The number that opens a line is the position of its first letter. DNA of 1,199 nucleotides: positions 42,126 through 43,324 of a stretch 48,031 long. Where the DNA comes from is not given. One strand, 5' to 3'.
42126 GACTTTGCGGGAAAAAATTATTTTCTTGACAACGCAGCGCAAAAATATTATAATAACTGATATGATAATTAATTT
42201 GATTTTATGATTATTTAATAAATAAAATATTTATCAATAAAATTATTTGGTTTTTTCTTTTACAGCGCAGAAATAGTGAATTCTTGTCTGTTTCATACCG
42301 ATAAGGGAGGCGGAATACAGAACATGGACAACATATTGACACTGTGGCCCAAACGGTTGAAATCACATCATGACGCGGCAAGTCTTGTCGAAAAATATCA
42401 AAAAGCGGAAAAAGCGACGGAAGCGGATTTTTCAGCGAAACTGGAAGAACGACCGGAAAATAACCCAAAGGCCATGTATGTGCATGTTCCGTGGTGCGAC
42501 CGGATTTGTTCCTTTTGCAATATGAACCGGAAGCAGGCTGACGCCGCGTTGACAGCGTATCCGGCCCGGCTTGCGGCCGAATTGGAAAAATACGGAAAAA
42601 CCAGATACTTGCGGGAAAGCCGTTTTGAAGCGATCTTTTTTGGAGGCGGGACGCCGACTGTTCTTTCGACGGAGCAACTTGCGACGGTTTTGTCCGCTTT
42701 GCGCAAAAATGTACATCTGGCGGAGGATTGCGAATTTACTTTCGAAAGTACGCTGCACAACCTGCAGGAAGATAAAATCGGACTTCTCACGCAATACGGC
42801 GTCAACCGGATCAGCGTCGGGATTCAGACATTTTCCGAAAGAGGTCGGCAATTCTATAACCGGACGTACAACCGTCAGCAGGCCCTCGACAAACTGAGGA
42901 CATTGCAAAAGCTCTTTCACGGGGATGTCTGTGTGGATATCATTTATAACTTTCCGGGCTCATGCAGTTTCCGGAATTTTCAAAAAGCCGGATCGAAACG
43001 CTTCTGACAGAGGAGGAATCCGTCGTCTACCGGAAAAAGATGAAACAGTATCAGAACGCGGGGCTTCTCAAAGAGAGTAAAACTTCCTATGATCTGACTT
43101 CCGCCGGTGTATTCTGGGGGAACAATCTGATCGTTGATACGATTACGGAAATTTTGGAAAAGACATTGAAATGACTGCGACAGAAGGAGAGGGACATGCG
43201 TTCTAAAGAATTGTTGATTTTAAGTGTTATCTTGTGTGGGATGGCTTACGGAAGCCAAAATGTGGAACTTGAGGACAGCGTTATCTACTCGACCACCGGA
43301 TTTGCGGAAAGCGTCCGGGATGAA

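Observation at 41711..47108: TonB-dependent haem-type uptake locus showing coordinated gene decay (exbB remnant, frameshifted radical-SAM gene, frameshifted hmuU)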

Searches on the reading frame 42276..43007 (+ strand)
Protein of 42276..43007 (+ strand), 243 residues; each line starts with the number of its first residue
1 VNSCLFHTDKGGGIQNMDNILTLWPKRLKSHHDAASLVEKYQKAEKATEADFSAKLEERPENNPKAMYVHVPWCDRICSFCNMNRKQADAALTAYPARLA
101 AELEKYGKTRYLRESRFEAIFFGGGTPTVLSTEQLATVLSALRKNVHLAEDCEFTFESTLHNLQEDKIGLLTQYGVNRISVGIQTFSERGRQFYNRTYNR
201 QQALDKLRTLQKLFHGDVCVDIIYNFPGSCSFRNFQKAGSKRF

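Call 5: search_protein_families(library=pfam, proteins=[window:42276-43007:+], max_evalue=0.1)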
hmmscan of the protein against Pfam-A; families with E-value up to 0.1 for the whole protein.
window:42276-43007:+ (243 aa): 2 families
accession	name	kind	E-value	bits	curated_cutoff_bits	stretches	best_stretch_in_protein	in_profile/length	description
PF04055.27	Radical_SAM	-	1.5e-20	74.5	29.5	1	68-228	1-153/166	Radical SAM superfamily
PF12691.13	Phage_tail_terminator_6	-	0.025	15.2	23.8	0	119-199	28-113/118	Bacteriophage tail terminator protein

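Call 6: search_protein_families(library=ncbifam, proteins=[window:42276-43007:+], max_evalue=0.1)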
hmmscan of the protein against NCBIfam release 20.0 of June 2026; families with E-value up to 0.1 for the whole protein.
window:42276-43007:+ (243 aa): 27 families (the best 25 are shown)
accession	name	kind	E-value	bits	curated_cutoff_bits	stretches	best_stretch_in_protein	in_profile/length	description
TIGR04107.1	rSAM_HutW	equivalog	4.6e-48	164.1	400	1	43-229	18-205/419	heme anaerobic degradation radical SAM methyltransferase ChuW/HutW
TIGR00539.1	hemN_rel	equivalog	1.9e-32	112.8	205.4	1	66-229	2-164/361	radical SAM family heme chaperone HemW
NF006067.1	PRK08208.1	equivalog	2e-31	109.4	380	1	55-228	26-201/427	STM4012 family radical SAM protein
TIGR00538.1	hemN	equivalog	1.7e-27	96.4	324.95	1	45-229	29-215/454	oxygen-independent coproporphyrinogen III oxidase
TIGR03994.1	rSAM_HemZ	equivalog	2.4e-26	92.8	321.4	1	53-229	72-251/401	coproporphyrinogen dehydrogenase HemZ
NF004567.0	PRK05904.1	equivalog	4.5e-25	88.6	355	1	62-227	4-165/353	coproporphyrinogen III oxidase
NF006064.0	PRK08207.2-2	equivalog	9.1e-25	87.6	504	1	61-227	141-311/465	coproporphyrinogen III oxidase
NF006385.0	PRK08629.1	equivalog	5.6e-21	74.8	355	1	53-228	40-210/439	coproporphyrinogen III oxidase family protein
NF005133.0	PRK06582.1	equivalog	8.7e-19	67.8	597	1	63-228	10-173/390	coproporphyrinogen III oxidase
NF006060.0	PRK08207.1-3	equivalog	7.3e-18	64.6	653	1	58-229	143-319/477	coproporphyrinogen III oxidase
NF006061.0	PRK08207.1-4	equivalog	4.5e-16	58.7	702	1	66-230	175-344/501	coproporphyrinogen III oxidase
NF006066.0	PRK08207.2-5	equivalog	1.7e-14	53.3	1117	1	64-230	190-360/518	coproporphyrinogen III oxidase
NF006063.0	PRK08207.2-1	equivalog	2.2e-13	49.7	1074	1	62-224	190-356/518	coproporphyrinogen III oxidase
NF006062.0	PRK08207.1-5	equivalog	2.5e-12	46.4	1007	1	61-229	145-318/476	coproporphyrinogen III oxidase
NF006065.0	PRK08207.2-4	equivalog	3.1e-10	39.6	922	1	58-174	162-283/484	coproporphyrinogen III oxidase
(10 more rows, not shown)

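Call 11: find_homologous_proteins(query=window:42276-43007:+, max_evalue=1e-10)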
Query window:42276-43007:+ (243 aa): 574 proteins with E <= 1e-10 among 965 candidates; the best 120 are listed.
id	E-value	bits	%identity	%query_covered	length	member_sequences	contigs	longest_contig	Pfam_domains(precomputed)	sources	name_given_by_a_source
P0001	9.8e-151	518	100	93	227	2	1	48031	PF04055.28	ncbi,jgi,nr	ncbi:MAG: radical SAM protein [Fusobacteriaceae bacterium]|jgi:oxygen-independent coproporphyrinogen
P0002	2.5e-81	291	59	87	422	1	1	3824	PF04055.28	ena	-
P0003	1.7e-80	288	58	87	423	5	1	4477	PF04055.28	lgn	-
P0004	4.7e-80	287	58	87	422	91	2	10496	PF04055.28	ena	-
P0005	8.5e-80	286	57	87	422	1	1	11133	PF04055.28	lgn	-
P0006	8.5e-80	286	58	86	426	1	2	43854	PF04055.28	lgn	-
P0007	1.7e-79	285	57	87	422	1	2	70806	PF04055.28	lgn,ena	-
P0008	1.7e-79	285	57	87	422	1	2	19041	PF04055.28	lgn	-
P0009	2.3e-79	284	58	87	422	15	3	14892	PF04055.28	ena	-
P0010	2.7e-79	284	56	87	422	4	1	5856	PF04055.28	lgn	-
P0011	3.0e-79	284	59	85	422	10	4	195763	PF04055.28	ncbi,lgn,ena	-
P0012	3.1e-79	284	57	87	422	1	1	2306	PF04055.28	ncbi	-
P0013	4.8e-79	283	58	85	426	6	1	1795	PF04055.28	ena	-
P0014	7.8e-79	283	57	87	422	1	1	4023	PF04055.28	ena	-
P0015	1.1e-78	282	55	87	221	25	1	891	PF04055.28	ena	-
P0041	5.1e-76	273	55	87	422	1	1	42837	PF04055.28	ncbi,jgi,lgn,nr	ncbi:MAG: radical SAM protein [Fusobacteriaceae bacterium]|jgi:oxygen-independent coproporphyrinogen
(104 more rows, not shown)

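Call 38: find_encoding_contigs(protein=window:42324-43007:+, flank=8000, max_places=10)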
Protein window:42324-43007:+ (227 aa): no gene with exactly this product is on record in the collection.

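Call 40: list_cluster_members(proteins=[P0001, P0041])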
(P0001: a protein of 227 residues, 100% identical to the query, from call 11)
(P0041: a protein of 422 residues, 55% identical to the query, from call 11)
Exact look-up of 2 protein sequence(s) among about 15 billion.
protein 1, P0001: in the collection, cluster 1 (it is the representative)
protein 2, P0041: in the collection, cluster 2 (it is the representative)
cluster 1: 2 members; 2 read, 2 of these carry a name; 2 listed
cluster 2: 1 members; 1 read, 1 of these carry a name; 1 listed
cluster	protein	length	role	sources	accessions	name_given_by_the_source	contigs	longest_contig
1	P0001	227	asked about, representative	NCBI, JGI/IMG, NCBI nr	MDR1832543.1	MAG: radical SAM protein [Fusobacteriaceae bacterium] | oxygen-independent coproporphyrinogen-3 oxidase | radical SAM protein [Fusobacteriaceae bacterium]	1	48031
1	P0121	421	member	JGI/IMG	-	oxygen-independent coproporphyrinogen-3 oxidase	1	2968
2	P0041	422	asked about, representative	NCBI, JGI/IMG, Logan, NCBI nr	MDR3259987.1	MAG: radical SAM protein [Fusobacteriaceae bacterium] | oxygen-independent coproporphyrinogen-3 oxidase | radical SAM protein [Fusobacteriaceae bacterium]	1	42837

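Call 42: find_encoding_contigs(protein=P0121, flank=8000, max_places=10)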
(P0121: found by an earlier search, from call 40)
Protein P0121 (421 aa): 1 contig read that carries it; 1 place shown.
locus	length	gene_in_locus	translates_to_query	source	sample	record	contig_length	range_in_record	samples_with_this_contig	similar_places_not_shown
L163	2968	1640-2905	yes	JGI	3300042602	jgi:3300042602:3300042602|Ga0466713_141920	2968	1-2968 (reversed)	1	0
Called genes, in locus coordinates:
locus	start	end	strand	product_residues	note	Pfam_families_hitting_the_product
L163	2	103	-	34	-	?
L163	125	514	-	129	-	PF02472:ExbD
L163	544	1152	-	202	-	PF01618:MotA_ExbB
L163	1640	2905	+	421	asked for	PF04055:Radical_SAM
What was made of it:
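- L163 is a short 3-kb contig (call 42). The intact version exists in related data (call 42).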

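Call 62: search_protein_families(library=ncbifam, proteins=[P0121, L163:544-1152:-, L163:125-514:-], max_evalue=0.00001)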
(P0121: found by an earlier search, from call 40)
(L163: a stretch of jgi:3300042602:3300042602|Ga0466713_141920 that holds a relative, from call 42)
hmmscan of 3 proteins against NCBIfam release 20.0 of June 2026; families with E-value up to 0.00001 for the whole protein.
P0121 (421 aa): 20 families
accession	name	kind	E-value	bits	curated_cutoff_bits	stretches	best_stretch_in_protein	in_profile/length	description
TIGR04107.1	rSAM_HutW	equivalog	1.4e-69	234.9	400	1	27-411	19-414/419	heme anaerobic degradation radical SAM methyltransferase ChuW/HutW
TIGR00539.1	hemN_rel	equivalog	8.1e-44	150.2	205.4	1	50-326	2-270/361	radical SAM family heme chaperone HemW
NF006067.1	PRK08208.1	equivalog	2.3e-33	115.8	380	1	45-317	32-296/427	STM4012 family radical SAM protein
NF004567.0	PRK05904.1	equivalog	2.8e-31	109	355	1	48-247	6-201/353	coproporphyrinogen III oxidase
NF006064.0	PRK08207.2-2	equivalog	6.3e-30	104.6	504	1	50-250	146-350/465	coproporphyrinogen III oxidase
TIGR03994.1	rSAM_HemZ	equivalog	8.5e-29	100.9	321.4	1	47-252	83-290/401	coproporphyrinogen dehydrogenase HemZ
TIGR00538.1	hemN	equivalog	1.2e-27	96.9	324.95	1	31-237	31-239/454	oxygen-independent coproporphyrinogen III oxidase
NF005133.0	PRK06582.1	equivalog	1.6e-27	96.5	597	1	50-316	13-274/390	coproporphyrinogen III oxidase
NF006385.0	PRK08629.1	equivalog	6.1e-27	94.5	355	1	45-242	49-240/439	coproporphyrinogen III oxidase family protein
NF006060.0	PRK08207.1-3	equivalog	4.3e-23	81.8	653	1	50-263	151-369/477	coproporphyrinogen III oxidase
NF006061.0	PRK08207.1-4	equivalog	3.9e-18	65.5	702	1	50-238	175-368/501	coproporphyrinogen III oxidase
NF006062.0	PRK08207.1-5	equivalog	3e-17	62.6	1007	1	50-252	150-357/476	coproporphyrinogen III oxidase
NF006063.0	PRK08207.2-1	equivalog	3.9e-17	62.1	1074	1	50-250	194-398/518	coproporphyrinogen III oxidase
NF006066.0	PRK08207.2-5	equivalog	4.9e-17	61.7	1117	1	42-244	186-390/518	coproporphyrinogen III oxidase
NF006065.0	PRK08207.2-4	equivalog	1.6e-14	53.8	922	1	43-252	163-380/484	coproporphyrinogen III oxidase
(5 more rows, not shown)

L163:544-1152:- (202 aa): 7 families
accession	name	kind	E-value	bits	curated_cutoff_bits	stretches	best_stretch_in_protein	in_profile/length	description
TIGR02796.1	tolQ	equivalog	8.9e-31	107.3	221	1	12-200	17-214/216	protein TolQ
TIGR02797.1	exbB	equivalog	6.3e-23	81.7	206.2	1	96-192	105-201/211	tonB-system energizer ExbB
NF008066.0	PRK10801.1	equivalog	2.2e-21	76.4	403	1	102-200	119-217/230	Tol-Pal system protein TolQ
TIGR02805.1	exbB2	equivalog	8.9e-21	74.5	135.35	1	73-184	25-129/138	TonB-system energizer ExbB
NF007722.0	PRK10414.1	equivalog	6.1e-19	68.5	402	1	112-191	132-211/244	tol-pal system-associated acyl-CoA thioesterase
NF005237.0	PRK06743.1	equivalog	1.9e-07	30.6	373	1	93-201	147-250/277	flagellar motor protein MotP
NF005997.1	PRK08124.1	equivalog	2.5e-06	26.6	340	1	93-190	123-217/259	flagellar motor stator protein MotA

L163:125-514:- (129 aa): 2 families
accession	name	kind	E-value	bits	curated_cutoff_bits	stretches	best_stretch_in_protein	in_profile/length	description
TIGR02801.1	tolR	equivalog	1.8e-14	54.5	127.3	1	15-127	7-128/129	protein TolR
TIGR02804.1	ExbD_2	equivalog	6.9e-07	29.7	123.45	1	15-124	6-116/121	TonB system transport protein ExbD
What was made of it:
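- On hmu-type haem uptake and anaerobic haem degradation locus: Even the intact allele P0121 scores 234.9 bits against the TIGR04107 cut-off of 400 (call 62).
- On Ton energy-transduction system (TonB-ExbB-ExbD): Both proteins are intact in L163, at 202 and 129 aa (calls 42, 62).
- Closest known: Fusobacterium hmu haem uptake and utilisation locus. Same: The radical SAM gene matches HutW/ChuW best of all NCBIfam models (calls 6, 62).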

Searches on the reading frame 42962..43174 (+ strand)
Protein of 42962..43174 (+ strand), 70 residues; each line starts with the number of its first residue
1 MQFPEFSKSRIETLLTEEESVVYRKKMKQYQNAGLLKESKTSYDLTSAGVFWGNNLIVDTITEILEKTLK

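Call 5: search_protein_families(library=pfam, proteins=[window:42962-43174:+], max_evalue=0.1)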
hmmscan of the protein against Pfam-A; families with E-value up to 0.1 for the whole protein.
window:42962-43174:+ (70 aa): 1 family
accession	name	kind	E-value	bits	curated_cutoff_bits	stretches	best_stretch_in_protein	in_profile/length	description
PF06969.22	HemN_C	-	0.0074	16.8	24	1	21-52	36-67/67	HemN C-terminal domain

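Call 6: search_protein_families(library=ncbifam, proteins=[window:42962-43174:+], max_evalue=0.1)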
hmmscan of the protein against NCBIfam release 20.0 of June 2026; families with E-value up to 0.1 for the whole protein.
window:42962-43174:+ (70 aa): 1 family
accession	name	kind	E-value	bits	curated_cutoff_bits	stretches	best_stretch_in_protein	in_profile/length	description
TIGR04107.1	rSAM_HutW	equivalog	3.4e-05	22.8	400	1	11-60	366-414/419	heme anaerobic degradation radical SAM methyltransferase ChuW/HutW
